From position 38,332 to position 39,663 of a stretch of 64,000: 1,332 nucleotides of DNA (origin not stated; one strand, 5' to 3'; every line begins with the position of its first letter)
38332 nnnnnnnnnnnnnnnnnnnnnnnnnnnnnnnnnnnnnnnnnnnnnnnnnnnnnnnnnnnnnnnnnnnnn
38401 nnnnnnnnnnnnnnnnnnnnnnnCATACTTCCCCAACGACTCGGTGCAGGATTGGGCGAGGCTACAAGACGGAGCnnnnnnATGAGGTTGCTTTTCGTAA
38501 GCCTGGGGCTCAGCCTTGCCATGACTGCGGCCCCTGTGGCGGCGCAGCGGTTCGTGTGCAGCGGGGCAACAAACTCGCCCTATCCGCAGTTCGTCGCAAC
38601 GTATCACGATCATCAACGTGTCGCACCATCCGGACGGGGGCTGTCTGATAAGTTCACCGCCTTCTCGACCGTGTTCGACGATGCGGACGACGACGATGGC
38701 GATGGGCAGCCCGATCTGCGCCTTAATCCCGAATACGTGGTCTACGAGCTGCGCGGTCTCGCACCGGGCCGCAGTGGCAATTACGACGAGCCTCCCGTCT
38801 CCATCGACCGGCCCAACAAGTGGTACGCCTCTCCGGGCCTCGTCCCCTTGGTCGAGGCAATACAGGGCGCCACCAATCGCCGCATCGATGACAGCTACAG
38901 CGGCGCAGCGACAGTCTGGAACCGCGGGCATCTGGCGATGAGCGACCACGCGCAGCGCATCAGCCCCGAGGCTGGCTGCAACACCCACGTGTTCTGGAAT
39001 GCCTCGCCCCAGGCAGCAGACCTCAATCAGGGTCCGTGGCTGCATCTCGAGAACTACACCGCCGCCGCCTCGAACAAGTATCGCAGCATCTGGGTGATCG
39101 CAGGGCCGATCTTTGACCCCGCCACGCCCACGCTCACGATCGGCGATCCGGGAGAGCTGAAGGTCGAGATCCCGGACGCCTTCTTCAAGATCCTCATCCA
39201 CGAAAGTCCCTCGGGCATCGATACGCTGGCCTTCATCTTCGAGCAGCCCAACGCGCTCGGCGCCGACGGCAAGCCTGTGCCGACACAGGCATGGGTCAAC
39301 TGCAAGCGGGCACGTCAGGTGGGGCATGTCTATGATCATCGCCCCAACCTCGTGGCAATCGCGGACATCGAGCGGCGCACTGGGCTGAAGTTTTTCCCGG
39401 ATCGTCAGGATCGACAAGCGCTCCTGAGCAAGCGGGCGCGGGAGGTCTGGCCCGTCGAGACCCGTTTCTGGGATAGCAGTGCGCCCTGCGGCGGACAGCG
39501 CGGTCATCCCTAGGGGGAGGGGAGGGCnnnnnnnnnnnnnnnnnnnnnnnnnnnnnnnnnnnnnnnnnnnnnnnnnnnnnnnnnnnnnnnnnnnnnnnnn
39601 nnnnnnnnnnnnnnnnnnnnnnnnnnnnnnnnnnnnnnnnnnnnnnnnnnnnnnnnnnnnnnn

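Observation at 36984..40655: DUF2235 - secreted endonuclease - DUF2235 operon without T6SS or immunity genes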

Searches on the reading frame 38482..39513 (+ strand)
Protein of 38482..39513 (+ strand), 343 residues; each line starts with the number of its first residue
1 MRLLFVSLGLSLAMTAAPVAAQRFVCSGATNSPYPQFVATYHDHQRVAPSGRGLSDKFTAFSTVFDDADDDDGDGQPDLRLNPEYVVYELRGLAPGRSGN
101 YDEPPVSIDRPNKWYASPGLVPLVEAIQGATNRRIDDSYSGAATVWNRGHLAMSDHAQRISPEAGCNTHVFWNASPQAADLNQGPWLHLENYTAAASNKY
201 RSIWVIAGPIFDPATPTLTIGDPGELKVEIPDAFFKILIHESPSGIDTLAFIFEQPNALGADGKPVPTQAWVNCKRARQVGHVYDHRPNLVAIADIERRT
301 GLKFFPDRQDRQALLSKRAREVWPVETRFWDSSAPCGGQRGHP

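Call 5: search_protein_families(library=pfam, proteins=[window:38482-39513:+], max_evalue=0.01)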
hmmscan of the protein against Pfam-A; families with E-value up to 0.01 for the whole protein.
window:38482-39513:+ (343 aa): 1 family
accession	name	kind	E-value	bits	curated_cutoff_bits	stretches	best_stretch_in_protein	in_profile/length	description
PF01223.29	Endonuclease_NS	-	8.6e-25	88.1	23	1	126-308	63-220/223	DNA/RNA non-specific endonuclease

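Call 6: search_protein_families(library=padloc, proteins=[window:38482-39513:+], max_evalue=0.01)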
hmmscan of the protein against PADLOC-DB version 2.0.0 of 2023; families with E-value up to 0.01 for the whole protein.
window:38482-39513:+ (343 aa): 0 families

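Call 7: search_protein_families(library=ncbifam, proteins=[window:38482-39513:+], max_evalue=0.01)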
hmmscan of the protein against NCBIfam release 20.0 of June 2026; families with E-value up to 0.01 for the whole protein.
window:38482-39513:+ (343 aa): 0 families

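Call 21: find_homologous_proteins(query=window:38482-39513:+)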
Query window:38482-39513:+ (343 aa): 179 proteins with E <= 0.001 among 4609 candidates; the best 120 are listed.
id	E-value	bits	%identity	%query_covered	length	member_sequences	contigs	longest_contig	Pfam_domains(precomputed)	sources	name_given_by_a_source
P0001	2.7e-227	772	96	100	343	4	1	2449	PF01223.30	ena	-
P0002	1.1e-205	701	85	100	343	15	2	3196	PF01223.30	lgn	-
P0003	1.5e-203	694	85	100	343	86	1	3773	PF01223.30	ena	-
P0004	4.3e-194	663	80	100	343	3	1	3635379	PF01223.30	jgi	jgi:DNA/RNA endonuclease G (NUC1)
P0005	2.9e-191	653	78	100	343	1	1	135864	PF01223.30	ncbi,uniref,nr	ncbi:hypothetical protein GVO57_14390 (plasmid) [Sphingomonas changnyeongensis]|uniref:DNA/RNA non-s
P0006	8.8e-171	586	75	97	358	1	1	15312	PF01223.30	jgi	-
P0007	5.3e-169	580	72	100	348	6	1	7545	PF01223.30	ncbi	-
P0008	8.2e-169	579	71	100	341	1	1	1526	PF01223.30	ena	-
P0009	1.1e-166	572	72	100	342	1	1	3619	PF01223.30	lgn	-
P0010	1.2e-166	572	72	100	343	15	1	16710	PF01223.30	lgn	-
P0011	3.1e-166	571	73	97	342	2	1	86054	PF01223.30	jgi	-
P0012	7.8e-165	566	70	99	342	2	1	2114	PF01223.30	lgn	-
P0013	9.4e-165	566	70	100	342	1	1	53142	PF01223.30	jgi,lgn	jgi:DNA/RNA endonuclease G (NUC1)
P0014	1.8e-164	565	72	100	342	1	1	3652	PF01223.30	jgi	jgi:DNA/RNA endonuclease G (NUC1)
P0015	2.4e-163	561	72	99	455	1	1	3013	PF01223.30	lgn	-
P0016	4.6e-162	557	70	98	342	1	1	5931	PF01223.30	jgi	jgi:DNA/RNA endonuclease G (NUC1)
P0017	1.4e-161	556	72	98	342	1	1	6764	PF01223.30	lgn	-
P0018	3.5e-159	548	70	100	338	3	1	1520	PF01223.30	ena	-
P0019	8.2e-159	546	70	97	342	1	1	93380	PF01223.30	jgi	jgi:hypothetical protein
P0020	4.7e-157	541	68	98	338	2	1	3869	PF01223.30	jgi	jgi:DNA/RNA endonuclease G (NUC1)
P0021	1.2e-156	539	69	100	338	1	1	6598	PF01223.30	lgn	-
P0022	2.1e-156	539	67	99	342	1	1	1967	PF01223.30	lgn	-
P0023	5.4e-156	537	67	99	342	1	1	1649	PF01223.30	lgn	-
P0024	1.1e-155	536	68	98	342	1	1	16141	PF01223.30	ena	-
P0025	3.0e-155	535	68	100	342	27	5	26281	PF01223.30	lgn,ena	-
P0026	3.9e-150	518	64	100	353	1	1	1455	PF01223.30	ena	-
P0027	4.7e-150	518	65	100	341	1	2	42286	PF01223.30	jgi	-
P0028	5.1e-150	518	66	94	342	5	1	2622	PF01223.30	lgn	-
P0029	5.4e-150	517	66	98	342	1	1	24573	PF01223.30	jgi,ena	-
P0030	8.2e-150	517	67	92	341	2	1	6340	PF01223.30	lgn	-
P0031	1.1e-149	516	65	98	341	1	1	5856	PF01223.30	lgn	-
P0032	2.5e-149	515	68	94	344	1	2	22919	PF01223.30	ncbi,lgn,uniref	ncbi:DNA/RNA non-specific endonuclease [Erythrobacter sp.]|uniref:DNA/RNA non-specific endonuclease 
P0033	2.5e-149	515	66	92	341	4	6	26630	PF01223.30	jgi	jgi:hypothetical protein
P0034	2.6e-149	515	64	99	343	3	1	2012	PF01223.30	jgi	jgi:hypothetical protein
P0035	3.0e-149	515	63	99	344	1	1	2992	PF01223.30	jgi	jgi:DNA/RNA non-specific endonuclease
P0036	6.5e-149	514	63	99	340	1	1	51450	PF01223.30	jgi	jgi:DNA/RNA endonuclease G (NUC1)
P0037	1.2e-148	513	63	99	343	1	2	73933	PF01223.30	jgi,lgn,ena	-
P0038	3.6e-148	511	64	94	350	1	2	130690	PF01223.30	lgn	-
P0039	6.7e-148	511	65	100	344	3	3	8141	PF01223.30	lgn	-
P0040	7.3e-148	510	63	100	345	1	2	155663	PF01223.30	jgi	-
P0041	1.2e-147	510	65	97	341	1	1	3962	PF01223.30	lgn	-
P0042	5.2e-147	508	61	100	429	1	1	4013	PF01223.30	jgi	-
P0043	5.7e-147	508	64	92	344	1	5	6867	PF01223.30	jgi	jgi:hypothetical protein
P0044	5.1e-146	504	64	100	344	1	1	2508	PF01223.30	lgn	-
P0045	1.2e-145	503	63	100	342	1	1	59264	PF01223.30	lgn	-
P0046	1.3e-145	503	63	100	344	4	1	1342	PF01223.30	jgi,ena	-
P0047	2.3e-145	502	61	99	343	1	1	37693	PF01223.30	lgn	-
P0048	3.4e-145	502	62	99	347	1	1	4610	PF01223.30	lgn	-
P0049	5.2e-145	501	64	98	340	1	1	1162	PF01223.30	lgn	-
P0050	1.1e-144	500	61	99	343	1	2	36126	PF01223.30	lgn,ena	-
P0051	3.9e-144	498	63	98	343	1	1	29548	PF01223.30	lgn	-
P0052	4.8e-144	498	64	92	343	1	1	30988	PF01223.30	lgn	-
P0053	6.9e-144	497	61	99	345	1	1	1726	PF01223.30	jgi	jgi:hypothetical protein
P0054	1.7e-143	496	62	99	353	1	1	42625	PF01223.30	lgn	-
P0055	1.8e-143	496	63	100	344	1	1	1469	PF01223.30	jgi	-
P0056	8.6e-143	494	65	95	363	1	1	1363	PF01223.30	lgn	-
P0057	8.7e-143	494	62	100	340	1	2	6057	PF01223.30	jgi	jgi:hypothetical protein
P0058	1.3e-142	493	62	100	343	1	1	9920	PF01223.30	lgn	-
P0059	1.6e-142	493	63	93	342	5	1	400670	PF01223.30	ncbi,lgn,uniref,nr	ncbi:DNA/RNA non-specific endonuclease [Caulobacter sp. Root487D2Y]|uniref:DNA/RNA non-specific endo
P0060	6.0e-142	491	62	100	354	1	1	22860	PF01223.30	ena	-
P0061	6.8e-142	491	61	96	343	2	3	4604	PF01223.30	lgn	-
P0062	7.8e-142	491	63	94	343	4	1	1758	PF01223.30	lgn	-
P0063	1.5e-141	490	77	79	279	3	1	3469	PF01223.30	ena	-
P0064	6.1e-141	488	60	99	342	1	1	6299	PF01223.30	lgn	-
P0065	6.3e-141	488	63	94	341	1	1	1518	PF01223.30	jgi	jgi:hypothetical protein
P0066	2.7e-140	486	61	100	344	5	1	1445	PF01223.30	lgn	-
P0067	5.4e-137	475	65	89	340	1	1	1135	PF01223.30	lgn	-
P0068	9.1e-137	474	62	98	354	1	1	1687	PF01223.30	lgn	-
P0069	5.7e-136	471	59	100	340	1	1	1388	PF01223.30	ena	-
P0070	1.0e-135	470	60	98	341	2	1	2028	PF01223.30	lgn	-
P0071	3.6e-132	459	57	100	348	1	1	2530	PF01223.30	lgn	-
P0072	4.1e-127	442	58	99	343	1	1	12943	PF01223.30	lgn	-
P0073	4.1e-120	419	55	99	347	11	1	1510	PF01223.30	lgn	-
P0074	1.7e-117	411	64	79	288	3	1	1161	PF01223.30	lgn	-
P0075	6.5e-117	409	52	99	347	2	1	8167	PF01223.30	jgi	jgi:DNA/RNA endonuclease G (NUC1)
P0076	6.2e-107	376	51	94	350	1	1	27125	PF01223.30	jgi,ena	-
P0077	7.1e-106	372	49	100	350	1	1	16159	PF01223.30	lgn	-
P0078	2.6e-105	370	48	100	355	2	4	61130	PF01223.30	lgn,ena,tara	tara:strand:+ start:8451 stop:9518 length:1068 start_codon:yes stop_codon:yes gene_type:complete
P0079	7.7e-105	369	51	99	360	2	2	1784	PF01223.30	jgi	jgi:DNA/RNA endonuclease G (NUC1)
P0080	3.9e-104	367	51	99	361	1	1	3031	PF01223.30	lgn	-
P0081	3.9e-104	367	51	98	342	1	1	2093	PF01223.30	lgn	-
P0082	4.4e-104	366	48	100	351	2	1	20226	PF01223.30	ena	-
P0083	5.6e-104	366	47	100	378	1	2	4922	PF01223.30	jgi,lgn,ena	-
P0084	8.4e-104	366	51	93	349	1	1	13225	PF01223.30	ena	-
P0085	9.3e-104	365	50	99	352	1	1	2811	PF01223.30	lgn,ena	-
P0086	1.3e-103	365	49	97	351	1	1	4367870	PF01223.30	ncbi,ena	-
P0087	1.4e-103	365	48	98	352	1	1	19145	PF01223.30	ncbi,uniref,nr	ncbi:hypothetical protein CWC05_18290 [Pseudoalteromonas ruthenica]|uniref:DNA/RNA non-specific endo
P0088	2.1e-103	364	49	97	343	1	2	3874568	PF01223.30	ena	-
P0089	2.8e-103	364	48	98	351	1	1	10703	PF01223.30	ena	-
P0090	3.1e-103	364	52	90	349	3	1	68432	PF01223.30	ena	-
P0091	3.5e-103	363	50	99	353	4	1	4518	PF01223.30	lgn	-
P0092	1.4e-102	361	47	100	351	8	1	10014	PF01223.30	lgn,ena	-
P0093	2.7e-102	361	51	97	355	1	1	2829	PF01223.30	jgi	jgi:hypothetical protein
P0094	1.2e-101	358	46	100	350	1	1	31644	PF01223.30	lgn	-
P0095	8.5e-101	356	47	100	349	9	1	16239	PF01223.30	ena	-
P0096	5.5e-100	353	68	65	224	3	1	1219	PF01223.30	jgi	jgi:DNA/RNA endonuclease G (NUC1)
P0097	1.2e-99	352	50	93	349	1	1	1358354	PF01223.30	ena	-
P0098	1.5e-99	352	46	100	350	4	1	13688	PF01223.30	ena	-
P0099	1.7e-99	351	48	94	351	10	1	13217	PF01223.30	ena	-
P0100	1.9e-99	351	47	96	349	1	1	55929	PF01223.30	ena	-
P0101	7.9e-99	349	46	99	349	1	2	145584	PF01223.30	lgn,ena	-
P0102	1.4e-98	348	49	100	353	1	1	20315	PF01223.30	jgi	-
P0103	1.8e-98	348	50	94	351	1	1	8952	PF01223.30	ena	-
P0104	1.7e-97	345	47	100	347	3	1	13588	PF01223.30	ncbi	ncbi:MAG: DNA/RNA non-specific endonuclease [Alphaproteobacteria bacterium]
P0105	3.5e-97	344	51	99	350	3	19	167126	PF01223.30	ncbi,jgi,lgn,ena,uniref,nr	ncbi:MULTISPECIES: DNA/RNA non-specific endonuclease [Alphaproteobacteria]|jgi:DNA/RNA endonuclease 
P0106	4.7e-97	343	49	100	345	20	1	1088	PF01223.30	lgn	-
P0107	2.1e-96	341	48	99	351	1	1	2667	PF01223.30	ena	-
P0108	2.9e-96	341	45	100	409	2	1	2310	PF01223.30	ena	-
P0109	3.5e-96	340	48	99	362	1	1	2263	PF01223.30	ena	-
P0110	4.0e-96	340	48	96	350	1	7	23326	PF01223.30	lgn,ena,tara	tara:strand:+ start:5093 stop:6145 length:1053 start_codon:yes stop_codon:yes gene_type:complete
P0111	4.4e-96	340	50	95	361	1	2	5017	PF01223.30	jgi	jgi:hypothetical protein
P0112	7.3e-96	339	46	98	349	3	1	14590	PF01223.30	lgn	-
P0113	1.4e-95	338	48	97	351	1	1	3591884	PF01223.30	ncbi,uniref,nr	ncbi:DNA/RNA non-specific endonuclease [Gimibacter soli]|uniref:DNA/RNA non-specific endonuclease n=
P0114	1.0e-94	336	78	52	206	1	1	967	PF01223.30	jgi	jgi:DNA/RNA endonuclease G (NUC1)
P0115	1.7e-94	335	48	93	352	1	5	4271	PF01223.30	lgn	-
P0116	1.7e-94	335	46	98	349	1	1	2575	PF01223.30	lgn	-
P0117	4.8e-94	333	51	90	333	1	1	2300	PF01223.30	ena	-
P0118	8.1e-94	333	48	91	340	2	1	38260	PF01223.30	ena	-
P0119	1.9e-93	331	46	97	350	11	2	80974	PF01223.30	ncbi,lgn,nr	ncbi:MAG: DNA/RNA non-specific endonuclease [Rhodospirillales bacterium]|nr:DNA/RNA non-specific end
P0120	1.7e-92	328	50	90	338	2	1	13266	PF01223.30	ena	-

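Call 22: find_encoding_contigs(protein=P0005, flank=10000, max_places=2)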
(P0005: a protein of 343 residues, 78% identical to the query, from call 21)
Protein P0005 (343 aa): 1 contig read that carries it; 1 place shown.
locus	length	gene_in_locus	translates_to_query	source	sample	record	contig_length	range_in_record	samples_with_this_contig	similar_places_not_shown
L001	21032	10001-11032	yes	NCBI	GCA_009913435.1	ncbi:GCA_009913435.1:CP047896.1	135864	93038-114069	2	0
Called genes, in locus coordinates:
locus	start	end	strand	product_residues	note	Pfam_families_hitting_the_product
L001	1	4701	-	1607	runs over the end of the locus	PF25794:SACS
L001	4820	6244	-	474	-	PF01443:Viral_helicase1 (weak), PF13538:UvrD_C_2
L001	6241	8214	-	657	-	PF13604:AAA_30, PF13245:AAA_19, PF13401:AAA_22 (weak), PF13086:AAA_11 (weak)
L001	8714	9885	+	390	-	PF01527:HTH_Tnp_1, PF13276:HTH_21, PF00665:rve, PF13683:rve_3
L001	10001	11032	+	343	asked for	PF01223:Endonuclease_NS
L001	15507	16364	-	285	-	-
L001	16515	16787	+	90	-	-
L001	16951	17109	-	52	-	-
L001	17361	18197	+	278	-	-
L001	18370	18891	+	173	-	PF04828:GFA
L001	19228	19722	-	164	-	PF08808:RES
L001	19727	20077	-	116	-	PF09722:Xre_MbcA_ParS_C (weak)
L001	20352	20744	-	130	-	PF04002:RadC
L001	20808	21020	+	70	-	-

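Call 23: find_encoding_contigs(protein=P0059, flank=10000, max_places=2)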
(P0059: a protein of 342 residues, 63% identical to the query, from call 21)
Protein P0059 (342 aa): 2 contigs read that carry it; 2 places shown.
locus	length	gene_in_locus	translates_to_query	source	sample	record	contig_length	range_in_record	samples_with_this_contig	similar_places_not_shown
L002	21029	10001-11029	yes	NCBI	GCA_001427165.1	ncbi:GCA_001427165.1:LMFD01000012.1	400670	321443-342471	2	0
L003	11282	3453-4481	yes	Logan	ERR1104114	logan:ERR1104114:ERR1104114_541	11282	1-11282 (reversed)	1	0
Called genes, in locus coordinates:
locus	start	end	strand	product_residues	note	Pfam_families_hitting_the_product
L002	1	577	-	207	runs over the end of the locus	PF13406:SLT_2 (faint), PF01464:SLT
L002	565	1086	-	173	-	PF10502:Peptidase_S26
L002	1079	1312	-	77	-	PF12728:HTH_17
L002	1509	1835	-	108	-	PF05284:DUF736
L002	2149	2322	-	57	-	-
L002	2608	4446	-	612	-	PF02195:ParB_N (faint)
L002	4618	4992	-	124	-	PF11171:DUF2958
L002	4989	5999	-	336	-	PF08401:ArdcN, PF18818:MPTase-PolyVal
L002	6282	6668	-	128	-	PF13560:HTH_31 (weak), PF01381:HTH_3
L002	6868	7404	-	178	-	PF11159:DUF2939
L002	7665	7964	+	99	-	-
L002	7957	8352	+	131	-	-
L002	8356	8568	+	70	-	-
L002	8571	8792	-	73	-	-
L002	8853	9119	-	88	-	-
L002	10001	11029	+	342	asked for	PF01223:Endonuclease_NS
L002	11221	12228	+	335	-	PF02265:S1-P1_nuclease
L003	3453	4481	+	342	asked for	PF01223:Endonuclease_NS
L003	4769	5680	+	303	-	PF02265:S1-P1_nuclease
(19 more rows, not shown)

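Call 24: find_encoding_contigs(protein=P0087, flank=10000, max_places=2)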
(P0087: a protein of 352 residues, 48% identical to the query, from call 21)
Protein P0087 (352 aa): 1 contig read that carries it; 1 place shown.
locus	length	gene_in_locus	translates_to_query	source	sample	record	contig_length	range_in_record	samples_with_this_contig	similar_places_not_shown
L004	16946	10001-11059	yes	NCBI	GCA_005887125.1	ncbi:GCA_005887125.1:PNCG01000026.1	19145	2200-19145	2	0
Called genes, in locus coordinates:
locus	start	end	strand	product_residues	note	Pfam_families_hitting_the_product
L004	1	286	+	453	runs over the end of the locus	PF13541:ChlI, PF00158:Sigma54_activat (weak), PF01078:Mg_chelatase, PF00004:AAA (faint), PF07728:AAA_5, PF00493:MCM, PF13335:Mg_chelatase_C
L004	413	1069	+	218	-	PF08722:Tn7_TnsA-like_N, PF08721:Tn7_Tnp_TnsA_C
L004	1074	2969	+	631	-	PF13551:HTH_29 (faint), PF09299:Mu-transpos_C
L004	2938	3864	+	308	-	PF05621:TniB, PF13401:AAA_22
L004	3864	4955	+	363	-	PF06527:TniQ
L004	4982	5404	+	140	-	-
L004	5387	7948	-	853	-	PF13538:UvrD_C_2 (faint), PF00580:UvrD-helicase, PF13245:AAA_19 (faint), PF13361:UvrD_C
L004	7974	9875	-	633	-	-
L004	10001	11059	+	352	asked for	PF01223:Endonuclease_NS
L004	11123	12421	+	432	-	-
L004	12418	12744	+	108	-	-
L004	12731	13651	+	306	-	-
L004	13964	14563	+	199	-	PF08937:ThsB_TIR (weak)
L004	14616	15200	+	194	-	PF13676:TIR_2 (weak)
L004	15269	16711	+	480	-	PF13289:SIR2_2, PF18185:STALD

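Call 25: find_encoding_contigs(protein=P0004, flank=10000, max_places=2)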
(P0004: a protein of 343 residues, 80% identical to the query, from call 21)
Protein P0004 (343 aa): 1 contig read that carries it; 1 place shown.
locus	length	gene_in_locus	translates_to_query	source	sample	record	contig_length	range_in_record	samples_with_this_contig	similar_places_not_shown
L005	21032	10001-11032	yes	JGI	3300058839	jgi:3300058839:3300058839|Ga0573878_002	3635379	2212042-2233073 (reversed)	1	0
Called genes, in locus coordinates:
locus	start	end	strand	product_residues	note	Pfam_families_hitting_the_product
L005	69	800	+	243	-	-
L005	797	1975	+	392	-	PF01435:Peptidase_M48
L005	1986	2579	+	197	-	-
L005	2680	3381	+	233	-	-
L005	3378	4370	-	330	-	PF13280:WYL (weak), PF25583:WCX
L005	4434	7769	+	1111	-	PF12705:PDDEXK_1 (weak), PF13482:RNase_H_2, PF13245:AAA_19, PF13604:AAA_30, PF13086:AAA_11 (weak), PF13087:AAA_12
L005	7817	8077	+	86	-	-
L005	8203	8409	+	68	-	-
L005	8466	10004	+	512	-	PF02646:RmuC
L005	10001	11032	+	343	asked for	PF01223:Endonuclease_NS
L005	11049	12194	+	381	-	PF09994:T6SS_Tle1-like_cat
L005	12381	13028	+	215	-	-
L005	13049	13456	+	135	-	-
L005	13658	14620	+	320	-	-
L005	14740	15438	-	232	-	PF00589:Phage_integrase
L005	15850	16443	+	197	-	PF13328:HD_4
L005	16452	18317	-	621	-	PF00672:HAMP (weak), PF00015:MCPsignal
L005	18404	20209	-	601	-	PF00015:MCPsignal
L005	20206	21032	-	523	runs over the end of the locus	PF00990:GGDEF, PF00563:EAL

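Call 26: find_encoding_contigs(protein=P0011, flank=10000, max_places=2)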
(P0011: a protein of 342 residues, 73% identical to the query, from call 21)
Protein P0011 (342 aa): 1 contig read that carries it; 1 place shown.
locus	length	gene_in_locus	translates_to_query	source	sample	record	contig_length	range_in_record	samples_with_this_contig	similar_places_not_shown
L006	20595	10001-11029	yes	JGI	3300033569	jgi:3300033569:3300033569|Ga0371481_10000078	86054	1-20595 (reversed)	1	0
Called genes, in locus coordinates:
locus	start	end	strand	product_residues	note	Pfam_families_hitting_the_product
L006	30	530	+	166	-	-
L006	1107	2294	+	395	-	PF00990:GGDEF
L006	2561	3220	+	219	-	PF07238:PilZ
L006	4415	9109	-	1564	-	PF25199:nSTAND_NTPase5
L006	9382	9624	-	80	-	-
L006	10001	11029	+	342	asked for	PF01223:Endonuclease_NS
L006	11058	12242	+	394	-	PF09994:T6SS_Tle1-like_cat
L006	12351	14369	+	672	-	PF02534:T4SS-DNA_transf, PF10412:TrwB_AAD_bind, PF12696:TraG-D_C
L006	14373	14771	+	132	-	-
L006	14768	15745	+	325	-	PF00437:T2SSE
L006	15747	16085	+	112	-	PF04956:TrbC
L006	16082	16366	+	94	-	PF05101:VirB3 (weak)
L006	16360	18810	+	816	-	PF27097:VirB4_TrbE_N, PF03135:CagE_TrbE_VirB (faint), PF19044:P-loop_TraG (weak)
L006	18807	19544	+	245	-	-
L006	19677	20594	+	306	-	?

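Call 27: find_encoding_contigs(protein=P0013, flank=10000, max_places=2)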
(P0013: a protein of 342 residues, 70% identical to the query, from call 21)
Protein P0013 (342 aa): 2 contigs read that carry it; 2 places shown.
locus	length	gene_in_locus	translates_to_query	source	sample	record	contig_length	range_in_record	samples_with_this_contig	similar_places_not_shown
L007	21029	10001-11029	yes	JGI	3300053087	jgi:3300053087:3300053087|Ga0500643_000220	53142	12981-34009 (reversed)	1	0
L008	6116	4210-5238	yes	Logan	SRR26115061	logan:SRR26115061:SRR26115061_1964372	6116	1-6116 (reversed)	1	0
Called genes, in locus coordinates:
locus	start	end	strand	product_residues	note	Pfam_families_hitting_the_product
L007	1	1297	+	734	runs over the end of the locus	PF01315:Ald_Xan_dh_C, PF02738:MoCoBD_1, PF20256:MoCoBD_2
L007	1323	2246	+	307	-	PF00070:Pyr_redox (faint), PF00890:FAD_binding_2 (faint), PF01266:DAO (faint), PF03486:HI0933_like (faint), PF07992:Pyr_redox_2, PF13241:NAD_binding_7 (faint), PF13738:Pyr_redox_3 (faint), PF13450:NAD_binding_8 (faint)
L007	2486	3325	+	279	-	PF13369:Transglut_core2, PF14559:TPR_19 (weak)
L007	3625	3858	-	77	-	-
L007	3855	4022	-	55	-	-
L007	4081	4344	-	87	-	-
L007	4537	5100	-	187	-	PF04002:RadC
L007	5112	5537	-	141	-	-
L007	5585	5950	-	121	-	-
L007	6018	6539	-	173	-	PF08281:Sigma70_r4_2 (weak), PF00196:GerE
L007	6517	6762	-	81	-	-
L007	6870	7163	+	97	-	PF22284:DUF6961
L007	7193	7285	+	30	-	-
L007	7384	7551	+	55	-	-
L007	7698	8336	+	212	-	PF02798:GST_N, PF13417:GST_N_3 (weak), PF13409:GST_N_2, PF00043:GST_C (weak), PF13410:GST_C_2 (weak)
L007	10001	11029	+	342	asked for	PF01223:Endonuclease_NS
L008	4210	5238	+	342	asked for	PF01223:Endonuclease_NS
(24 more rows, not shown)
